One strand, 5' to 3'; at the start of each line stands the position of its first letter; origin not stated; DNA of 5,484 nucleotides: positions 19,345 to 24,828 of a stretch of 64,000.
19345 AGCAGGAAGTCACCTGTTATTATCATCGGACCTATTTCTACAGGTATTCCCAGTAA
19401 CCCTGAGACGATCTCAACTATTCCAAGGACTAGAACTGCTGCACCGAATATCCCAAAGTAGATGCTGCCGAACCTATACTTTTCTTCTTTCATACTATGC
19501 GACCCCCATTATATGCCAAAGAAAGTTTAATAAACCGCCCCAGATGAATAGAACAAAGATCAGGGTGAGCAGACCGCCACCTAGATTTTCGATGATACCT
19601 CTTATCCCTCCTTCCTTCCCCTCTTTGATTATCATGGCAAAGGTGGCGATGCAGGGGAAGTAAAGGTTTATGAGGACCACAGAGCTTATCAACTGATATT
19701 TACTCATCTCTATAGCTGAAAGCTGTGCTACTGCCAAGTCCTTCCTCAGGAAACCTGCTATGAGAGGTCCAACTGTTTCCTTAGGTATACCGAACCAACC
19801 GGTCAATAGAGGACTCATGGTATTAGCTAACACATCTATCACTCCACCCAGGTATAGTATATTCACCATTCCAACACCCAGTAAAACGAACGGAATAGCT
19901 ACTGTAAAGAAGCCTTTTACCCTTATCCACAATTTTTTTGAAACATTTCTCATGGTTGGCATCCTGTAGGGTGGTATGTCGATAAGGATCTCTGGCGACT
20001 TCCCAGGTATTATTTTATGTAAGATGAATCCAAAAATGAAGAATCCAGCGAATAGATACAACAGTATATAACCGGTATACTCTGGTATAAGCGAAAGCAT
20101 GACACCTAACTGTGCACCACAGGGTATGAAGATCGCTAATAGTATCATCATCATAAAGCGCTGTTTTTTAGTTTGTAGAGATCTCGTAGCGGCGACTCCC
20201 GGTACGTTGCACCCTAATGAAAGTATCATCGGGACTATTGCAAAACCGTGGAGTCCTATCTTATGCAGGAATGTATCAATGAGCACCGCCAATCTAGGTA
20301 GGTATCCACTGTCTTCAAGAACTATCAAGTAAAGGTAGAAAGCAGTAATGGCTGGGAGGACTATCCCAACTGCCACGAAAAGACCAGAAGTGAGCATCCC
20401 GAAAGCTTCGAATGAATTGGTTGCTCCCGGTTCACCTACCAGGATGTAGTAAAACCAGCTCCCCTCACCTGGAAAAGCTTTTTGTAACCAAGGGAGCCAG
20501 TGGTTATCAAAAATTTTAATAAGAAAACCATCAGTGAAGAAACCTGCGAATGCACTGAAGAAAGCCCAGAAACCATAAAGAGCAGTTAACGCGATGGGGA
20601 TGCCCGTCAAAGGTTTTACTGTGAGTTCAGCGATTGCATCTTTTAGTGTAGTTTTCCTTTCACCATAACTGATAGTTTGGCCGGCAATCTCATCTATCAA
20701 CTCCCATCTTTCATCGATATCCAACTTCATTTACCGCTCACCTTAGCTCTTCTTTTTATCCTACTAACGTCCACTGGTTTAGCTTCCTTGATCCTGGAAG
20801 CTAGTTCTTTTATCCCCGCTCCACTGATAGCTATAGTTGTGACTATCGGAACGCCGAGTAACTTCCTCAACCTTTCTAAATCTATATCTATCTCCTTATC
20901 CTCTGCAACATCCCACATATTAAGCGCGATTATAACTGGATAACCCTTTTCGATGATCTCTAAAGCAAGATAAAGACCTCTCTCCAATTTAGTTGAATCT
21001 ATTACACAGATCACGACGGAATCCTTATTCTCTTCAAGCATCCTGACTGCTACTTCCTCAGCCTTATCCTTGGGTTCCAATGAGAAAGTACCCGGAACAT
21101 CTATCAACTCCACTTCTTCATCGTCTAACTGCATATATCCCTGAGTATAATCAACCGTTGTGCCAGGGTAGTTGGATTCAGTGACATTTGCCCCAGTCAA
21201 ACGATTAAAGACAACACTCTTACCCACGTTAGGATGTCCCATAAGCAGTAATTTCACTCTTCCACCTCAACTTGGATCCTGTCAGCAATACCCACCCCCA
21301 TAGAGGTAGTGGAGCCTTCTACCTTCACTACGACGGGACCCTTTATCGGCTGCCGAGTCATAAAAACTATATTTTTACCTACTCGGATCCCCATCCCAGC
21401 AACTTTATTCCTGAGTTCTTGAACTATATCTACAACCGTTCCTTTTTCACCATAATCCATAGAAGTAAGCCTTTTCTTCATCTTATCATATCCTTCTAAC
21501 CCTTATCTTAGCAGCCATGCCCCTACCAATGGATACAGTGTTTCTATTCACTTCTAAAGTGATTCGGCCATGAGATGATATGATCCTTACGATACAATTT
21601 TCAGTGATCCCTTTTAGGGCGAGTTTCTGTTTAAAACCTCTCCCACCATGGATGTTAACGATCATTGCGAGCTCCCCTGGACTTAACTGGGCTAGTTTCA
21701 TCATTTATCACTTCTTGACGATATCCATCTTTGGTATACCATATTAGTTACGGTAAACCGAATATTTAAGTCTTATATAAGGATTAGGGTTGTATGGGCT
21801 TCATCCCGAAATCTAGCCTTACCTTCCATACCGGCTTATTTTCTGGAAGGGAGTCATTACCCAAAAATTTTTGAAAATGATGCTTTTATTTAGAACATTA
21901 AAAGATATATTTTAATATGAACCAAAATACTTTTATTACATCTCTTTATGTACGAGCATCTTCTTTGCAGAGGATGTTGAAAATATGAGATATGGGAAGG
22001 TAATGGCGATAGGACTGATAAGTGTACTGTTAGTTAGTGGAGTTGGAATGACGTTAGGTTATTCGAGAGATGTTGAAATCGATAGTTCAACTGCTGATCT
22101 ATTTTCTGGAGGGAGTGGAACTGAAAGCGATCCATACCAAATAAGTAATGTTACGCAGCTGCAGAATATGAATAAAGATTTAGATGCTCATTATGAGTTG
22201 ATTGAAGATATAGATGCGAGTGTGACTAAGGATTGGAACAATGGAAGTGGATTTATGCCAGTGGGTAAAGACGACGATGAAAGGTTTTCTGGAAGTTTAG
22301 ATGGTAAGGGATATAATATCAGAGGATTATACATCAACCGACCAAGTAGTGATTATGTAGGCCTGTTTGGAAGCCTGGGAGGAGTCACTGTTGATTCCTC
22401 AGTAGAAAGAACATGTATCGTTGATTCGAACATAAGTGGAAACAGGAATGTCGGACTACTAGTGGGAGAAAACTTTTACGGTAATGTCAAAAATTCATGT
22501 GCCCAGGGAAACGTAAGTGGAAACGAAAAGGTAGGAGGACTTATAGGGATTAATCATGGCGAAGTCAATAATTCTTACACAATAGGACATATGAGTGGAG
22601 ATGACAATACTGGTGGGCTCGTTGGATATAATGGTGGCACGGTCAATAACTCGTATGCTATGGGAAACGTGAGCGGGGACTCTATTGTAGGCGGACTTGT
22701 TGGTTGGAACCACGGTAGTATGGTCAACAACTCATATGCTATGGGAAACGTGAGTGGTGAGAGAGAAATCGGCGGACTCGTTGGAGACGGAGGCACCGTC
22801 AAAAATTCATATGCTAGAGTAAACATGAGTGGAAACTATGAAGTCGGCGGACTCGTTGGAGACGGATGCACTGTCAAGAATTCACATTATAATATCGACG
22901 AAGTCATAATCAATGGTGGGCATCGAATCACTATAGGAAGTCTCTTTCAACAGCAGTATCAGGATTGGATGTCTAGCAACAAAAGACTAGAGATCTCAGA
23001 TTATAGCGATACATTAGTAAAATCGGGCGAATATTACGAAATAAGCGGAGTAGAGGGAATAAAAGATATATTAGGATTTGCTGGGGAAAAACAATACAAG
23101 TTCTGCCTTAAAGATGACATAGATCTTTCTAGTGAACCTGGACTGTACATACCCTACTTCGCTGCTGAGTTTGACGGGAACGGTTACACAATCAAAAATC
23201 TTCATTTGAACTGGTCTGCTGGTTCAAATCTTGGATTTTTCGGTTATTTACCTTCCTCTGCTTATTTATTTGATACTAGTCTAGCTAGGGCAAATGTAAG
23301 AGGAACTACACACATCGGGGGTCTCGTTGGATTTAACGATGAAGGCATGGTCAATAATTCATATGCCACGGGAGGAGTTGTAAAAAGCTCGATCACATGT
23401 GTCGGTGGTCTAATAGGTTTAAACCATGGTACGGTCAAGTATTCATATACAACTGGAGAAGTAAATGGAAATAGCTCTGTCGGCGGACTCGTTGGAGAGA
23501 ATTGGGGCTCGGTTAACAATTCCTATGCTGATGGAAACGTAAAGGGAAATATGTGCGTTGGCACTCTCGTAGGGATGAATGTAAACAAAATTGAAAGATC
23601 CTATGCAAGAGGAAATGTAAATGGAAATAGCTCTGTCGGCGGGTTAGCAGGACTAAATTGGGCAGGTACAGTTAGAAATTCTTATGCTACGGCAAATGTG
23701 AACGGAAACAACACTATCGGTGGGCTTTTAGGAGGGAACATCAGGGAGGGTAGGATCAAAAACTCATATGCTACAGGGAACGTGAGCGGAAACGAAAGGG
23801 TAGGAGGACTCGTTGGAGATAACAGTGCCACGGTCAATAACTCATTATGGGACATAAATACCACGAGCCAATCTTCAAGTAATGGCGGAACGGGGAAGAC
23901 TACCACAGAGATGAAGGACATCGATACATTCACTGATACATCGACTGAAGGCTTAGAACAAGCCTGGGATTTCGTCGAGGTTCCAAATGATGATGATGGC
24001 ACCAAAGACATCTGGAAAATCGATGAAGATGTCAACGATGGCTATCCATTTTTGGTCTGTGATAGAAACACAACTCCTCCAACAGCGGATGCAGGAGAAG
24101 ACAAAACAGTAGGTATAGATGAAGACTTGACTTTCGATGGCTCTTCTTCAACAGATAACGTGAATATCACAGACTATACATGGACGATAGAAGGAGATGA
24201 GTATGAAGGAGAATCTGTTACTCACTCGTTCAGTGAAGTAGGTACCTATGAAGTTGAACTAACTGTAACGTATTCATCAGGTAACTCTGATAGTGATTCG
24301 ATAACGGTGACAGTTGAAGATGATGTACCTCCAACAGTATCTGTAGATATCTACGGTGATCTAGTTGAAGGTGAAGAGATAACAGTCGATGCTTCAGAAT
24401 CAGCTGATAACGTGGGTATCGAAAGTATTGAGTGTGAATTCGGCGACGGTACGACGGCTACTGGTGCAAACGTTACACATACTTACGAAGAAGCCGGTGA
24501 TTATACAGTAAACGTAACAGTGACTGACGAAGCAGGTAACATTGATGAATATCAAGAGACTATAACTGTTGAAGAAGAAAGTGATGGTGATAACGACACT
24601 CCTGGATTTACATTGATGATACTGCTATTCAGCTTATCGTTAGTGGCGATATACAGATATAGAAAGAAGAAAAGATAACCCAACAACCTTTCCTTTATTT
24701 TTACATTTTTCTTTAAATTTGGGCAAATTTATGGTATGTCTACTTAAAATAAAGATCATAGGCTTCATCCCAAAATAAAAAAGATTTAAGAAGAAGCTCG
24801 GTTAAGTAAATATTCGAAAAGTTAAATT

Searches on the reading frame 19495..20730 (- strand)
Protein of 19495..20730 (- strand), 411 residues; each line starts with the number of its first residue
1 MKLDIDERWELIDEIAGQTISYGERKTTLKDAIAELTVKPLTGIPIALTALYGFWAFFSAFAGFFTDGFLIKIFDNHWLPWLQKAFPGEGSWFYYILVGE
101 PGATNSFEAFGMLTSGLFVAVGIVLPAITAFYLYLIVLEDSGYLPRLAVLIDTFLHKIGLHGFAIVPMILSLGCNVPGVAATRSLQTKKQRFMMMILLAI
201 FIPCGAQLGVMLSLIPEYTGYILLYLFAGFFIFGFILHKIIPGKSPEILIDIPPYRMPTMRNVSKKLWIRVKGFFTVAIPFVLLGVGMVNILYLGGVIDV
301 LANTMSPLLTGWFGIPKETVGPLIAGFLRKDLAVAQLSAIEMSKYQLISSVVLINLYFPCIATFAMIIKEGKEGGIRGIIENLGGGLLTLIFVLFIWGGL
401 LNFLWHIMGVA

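Call 94: search_protein_families(library=pfam, proteins=[window:19495-20730:-], max_evalue=0.00001)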
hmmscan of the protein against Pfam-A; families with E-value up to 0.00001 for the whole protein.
window:19495-20730:- (411 aa): 2 families
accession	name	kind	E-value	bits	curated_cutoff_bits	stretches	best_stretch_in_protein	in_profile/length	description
PF07670.19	Gate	-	1.9e-28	99.4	29.6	2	124-214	4-100/104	Nucleoside recognition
PF07664.17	FeoB_C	-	1.6e-11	44.2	26.6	1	224-270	6-54/54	Ferrous iron transport protein B C terminus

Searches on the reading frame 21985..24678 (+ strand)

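Call 9: search_protein_families(library=pfam, proteins=[window:21985-24678:+], max_evalue=0.001)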
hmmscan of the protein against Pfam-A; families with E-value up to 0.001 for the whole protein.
window:21985-24678:+ (897 aa): 4 families
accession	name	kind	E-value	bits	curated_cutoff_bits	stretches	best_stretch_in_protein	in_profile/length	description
PF18911.6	PKD_4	-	1.6e-31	108.6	27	2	782-862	3-83/85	PKD domain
PF07581.17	Glug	-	3.5e-29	99.6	20.5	3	547-573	1-28/28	The GLUG motif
PF00801.26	PKD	-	4.9e-17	62.1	23.5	2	817-853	34-72/80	PKD domain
PF22352.2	K319L-like_PKD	-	7.4e-09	35.9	27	1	703-777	1-84/84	K319L-like, PKD domain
